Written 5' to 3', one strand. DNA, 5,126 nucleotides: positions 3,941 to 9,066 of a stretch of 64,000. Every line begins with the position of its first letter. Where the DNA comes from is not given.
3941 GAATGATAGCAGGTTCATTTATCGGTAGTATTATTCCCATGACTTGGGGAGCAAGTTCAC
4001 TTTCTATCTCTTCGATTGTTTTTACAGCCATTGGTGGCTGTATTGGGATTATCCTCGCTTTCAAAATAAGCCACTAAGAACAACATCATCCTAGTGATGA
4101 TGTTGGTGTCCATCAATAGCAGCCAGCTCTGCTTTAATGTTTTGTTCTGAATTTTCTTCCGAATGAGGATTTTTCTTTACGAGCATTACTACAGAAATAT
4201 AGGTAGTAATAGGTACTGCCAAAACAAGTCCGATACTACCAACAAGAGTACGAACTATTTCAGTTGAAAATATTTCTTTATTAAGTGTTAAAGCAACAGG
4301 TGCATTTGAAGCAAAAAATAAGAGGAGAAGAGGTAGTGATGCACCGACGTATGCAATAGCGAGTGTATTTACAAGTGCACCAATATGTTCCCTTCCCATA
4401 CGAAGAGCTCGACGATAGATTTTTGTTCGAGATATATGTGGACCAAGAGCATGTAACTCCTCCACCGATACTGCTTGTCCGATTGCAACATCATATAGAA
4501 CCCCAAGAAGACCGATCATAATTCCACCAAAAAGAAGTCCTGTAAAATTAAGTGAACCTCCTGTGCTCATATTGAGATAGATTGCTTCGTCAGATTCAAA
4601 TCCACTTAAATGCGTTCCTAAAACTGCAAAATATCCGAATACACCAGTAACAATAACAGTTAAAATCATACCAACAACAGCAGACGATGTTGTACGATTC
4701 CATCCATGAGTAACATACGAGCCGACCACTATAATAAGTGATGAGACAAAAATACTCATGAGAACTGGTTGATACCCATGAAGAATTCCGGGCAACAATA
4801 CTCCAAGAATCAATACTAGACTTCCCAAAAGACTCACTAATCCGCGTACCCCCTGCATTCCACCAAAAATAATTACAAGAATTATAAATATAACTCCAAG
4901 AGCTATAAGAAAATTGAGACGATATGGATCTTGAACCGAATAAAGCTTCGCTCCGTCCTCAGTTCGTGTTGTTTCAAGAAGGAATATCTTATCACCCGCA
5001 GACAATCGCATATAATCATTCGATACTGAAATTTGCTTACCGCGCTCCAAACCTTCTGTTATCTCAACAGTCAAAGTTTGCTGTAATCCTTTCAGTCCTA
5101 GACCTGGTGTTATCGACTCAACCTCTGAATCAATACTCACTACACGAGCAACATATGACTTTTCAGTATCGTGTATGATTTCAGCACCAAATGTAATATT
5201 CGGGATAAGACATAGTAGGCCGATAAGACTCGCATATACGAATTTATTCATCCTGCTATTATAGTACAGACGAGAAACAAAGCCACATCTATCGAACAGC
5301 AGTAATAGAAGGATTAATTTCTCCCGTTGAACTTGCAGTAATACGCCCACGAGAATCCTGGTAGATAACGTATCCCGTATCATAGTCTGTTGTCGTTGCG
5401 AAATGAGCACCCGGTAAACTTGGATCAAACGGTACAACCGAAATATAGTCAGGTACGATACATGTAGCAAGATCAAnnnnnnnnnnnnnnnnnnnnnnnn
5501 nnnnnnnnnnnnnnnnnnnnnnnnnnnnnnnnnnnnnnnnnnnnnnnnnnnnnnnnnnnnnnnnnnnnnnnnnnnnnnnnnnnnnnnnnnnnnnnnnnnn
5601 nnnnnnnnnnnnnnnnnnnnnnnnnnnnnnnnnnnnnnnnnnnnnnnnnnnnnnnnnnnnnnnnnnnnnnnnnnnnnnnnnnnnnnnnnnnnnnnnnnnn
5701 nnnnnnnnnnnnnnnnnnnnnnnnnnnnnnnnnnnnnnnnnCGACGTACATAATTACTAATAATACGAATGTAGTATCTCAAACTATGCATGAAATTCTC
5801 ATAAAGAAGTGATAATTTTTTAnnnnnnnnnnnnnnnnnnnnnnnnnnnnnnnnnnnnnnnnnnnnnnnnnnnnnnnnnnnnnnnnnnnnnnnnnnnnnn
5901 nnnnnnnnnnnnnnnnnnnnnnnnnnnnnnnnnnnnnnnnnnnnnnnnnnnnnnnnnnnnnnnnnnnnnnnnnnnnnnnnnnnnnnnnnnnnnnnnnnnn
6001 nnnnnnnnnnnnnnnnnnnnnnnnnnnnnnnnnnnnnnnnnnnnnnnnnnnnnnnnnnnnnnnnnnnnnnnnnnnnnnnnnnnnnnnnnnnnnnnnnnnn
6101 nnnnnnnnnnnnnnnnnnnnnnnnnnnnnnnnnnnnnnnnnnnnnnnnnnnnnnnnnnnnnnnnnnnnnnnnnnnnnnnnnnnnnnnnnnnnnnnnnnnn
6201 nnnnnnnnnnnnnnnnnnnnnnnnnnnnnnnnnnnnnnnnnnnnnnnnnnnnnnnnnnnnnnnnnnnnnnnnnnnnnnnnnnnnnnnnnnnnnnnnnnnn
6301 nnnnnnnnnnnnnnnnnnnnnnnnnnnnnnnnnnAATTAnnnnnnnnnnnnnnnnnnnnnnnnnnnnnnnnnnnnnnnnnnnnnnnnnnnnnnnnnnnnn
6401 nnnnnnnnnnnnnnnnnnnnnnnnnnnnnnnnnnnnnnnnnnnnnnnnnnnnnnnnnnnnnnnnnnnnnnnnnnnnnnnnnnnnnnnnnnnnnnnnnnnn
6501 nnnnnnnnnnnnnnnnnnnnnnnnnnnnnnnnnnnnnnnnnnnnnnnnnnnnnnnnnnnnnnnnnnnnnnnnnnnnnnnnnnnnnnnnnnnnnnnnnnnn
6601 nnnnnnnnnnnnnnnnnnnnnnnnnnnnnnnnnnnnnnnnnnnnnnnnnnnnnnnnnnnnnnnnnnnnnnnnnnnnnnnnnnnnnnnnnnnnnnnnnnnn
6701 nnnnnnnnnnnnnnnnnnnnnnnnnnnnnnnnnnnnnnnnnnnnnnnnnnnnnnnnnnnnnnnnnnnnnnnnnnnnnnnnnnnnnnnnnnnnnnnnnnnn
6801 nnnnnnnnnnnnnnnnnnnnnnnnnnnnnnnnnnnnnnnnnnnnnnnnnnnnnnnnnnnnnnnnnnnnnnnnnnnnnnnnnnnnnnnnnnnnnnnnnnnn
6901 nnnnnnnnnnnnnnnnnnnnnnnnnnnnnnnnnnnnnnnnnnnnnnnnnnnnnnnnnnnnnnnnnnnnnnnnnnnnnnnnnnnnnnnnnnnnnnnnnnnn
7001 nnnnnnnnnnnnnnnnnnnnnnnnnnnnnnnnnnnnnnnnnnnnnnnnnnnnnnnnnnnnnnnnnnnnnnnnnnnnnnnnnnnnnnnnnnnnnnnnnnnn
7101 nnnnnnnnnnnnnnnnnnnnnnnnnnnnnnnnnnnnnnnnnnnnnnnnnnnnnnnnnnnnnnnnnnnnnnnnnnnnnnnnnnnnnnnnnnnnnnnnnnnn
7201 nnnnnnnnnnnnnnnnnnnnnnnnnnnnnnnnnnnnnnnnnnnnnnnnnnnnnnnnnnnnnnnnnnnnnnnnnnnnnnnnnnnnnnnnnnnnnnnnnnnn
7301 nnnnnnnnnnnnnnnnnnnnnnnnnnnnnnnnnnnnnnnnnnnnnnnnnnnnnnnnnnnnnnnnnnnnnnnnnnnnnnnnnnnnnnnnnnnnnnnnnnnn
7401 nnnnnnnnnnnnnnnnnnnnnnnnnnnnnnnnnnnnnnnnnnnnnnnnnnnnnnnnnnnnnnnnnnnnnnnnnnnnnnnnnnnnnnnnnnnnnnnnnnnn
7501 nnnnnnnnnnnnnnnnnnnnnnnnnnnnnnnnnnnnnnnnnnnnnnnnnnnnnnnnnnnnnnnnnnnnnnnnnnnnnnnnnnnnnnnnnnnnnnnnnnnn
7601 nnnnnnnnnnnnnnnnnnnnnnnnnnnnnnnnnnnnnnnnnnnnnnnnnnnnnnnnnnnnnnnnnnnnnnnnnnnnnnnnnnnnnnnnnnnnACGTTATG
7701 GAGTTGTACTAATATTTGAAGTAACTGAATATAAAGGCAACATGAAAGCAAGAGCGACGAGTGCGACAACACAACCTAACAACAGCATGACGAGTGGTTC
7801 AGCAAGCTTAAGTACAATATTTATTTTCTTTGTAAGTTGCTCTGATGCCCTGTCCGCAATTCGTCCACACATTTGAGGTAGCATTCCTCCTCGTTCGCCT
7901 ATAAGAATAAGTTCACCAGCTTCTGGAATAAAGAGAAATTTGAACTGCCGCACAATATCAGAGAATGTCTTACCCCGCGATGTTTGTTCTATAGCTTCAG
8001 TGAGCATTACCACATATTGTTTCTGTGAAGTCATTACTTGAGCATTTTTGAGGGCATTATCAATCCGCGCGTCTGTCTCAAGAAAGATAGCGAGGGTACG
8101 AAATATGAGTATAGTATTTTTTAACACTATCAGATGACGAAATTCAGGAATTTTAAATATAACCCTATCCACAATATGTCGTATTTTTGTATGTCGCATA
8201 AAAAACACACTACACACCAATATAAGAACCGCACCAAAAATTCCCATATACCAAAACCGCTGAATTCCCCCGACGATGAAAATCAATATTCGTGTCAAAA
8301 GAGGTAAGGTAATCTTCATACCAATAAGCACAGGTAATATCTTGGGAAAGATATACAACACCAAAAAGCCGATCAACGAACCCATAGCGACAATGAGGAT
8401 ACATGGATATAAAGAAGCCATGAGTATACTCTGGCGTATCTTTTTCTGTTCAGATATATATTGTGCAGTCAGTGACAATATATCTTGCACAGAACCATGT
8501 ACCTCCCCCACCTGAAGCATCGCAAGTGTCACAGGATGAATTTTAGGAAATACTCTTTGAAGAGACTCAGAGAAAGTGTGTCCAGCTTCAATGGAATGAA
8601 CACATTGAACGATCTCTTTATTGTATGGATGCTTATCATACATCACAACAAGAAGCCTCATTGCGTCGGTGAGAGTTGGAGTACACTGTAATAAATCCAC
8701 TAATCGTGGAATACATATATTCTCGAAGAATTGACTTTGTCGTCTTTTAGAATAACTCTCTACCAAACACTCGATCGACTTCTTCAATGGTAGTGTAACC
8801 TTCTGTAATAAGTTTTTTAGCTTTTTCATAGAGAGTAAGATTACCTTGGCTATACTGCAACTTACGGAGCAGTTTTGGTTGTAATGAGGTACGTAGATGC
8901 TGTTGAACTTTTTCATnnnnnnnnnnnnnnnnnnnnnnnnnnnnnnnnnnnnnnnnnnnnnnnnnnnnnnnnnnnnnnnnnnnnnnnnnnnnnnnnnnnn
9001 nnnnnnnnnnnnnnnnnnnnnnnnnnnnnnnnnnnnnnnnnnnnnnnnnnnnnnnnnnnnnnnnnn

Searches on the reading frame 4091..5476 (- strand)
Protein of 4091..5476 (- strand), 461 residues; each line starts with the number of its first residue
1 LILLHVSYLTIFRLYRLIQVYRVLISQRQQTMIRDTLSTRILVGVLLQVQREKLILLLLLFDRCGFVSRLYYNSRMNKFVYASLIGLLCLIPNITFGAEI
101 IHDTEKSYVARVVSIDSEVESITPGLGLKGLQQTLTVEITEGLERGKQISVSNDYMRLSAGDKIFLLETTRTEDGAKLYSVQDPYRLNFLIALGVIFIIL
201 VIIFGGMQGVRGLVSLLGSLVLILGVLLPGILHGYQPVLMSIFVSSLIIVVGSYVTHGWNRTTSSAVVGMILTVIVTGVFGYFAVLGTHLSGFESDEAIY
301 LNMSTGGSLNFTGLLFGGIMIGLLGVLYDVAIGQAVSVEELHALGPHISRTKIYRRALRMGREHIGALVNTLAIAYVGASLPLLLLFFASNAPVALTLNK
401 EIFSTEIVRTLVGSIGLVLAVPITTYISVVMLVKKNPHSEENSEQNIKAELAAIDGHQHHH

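Call 60: search_protein_families(library=pfam, proteins=[window:4091-5476:-], max_evalue=0.001)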
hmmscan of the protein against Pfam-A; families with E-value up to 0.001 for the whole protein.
window:4091-5476:- (461 aa): 1 family
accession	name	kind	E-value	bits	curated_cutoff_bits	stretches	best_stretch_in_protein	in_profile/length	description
PF07907.16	YibE_F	-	4e-67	226.7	27.2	1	190-429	1-240/241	YibE/F-like protein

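Call 61: search_protein_families(library=padloc, alignment_id=A3, max_evalue=0.00001)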
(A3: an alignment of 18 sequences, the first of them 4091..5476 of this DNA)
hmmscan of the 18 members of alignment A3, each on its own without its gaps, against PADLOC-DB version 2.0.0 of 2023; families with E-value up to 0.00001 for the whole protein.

A. member 1, window:4091-5476:- (461 aa): 0 families

B. families by the number of members that match (of 18 scanned): 47 families (the first 25 are shown)
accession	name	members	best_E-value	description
PDLC00114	GajB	1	4.1e-80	UrvD helicase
PDLC00132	GajB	1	1.5e-64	UrvD helicase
PDLC03802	RTasHel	1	7.5e-64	DRT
PDLC00117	GajB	1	5.5e-62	UrvD helicase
PDLC00103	GajB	1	2.6e-58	UrvD helicase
PDLC00127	GajB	1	4.5e-43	UrvD helicase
PDLC00134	GajB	1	9.1e-38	UrvD helicase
PDLC00130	GajB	1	7.1e-37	UrvD helicase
PDLC00119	GajB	1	3.7e-36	UrvD helicase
PDLC00144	GajB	1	2.3e-35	UrvD helicase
PDLC00110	GajB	1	1.6e-32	UrvD helicase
PDLC00107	GajB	1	2.6e-32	UrvD helicase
PDLC00121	GajB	1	9.8e-31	UrvD helicase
PDLC00122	GajB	1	4.2e-30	UrvD helicase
PDLC00123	GajB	1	6.6e-29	UrvD helicase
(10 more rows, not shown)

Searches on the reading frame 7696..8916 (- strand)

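Call 60: search_protein_families(library=pfam, proteins=[window:7696-8916:-], max_evalue=0.001)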
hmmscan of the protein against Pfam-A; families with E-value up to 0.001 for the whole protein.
window:7696-8916:- (406 aa): 1 family
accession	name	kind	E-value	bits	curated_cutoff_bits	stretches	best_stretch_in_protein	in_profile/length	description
PF00482.28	T2SSF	-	4.9e-37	127.1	25.2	2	72-191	5-125/125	Type II secretion system (T2SS), protein F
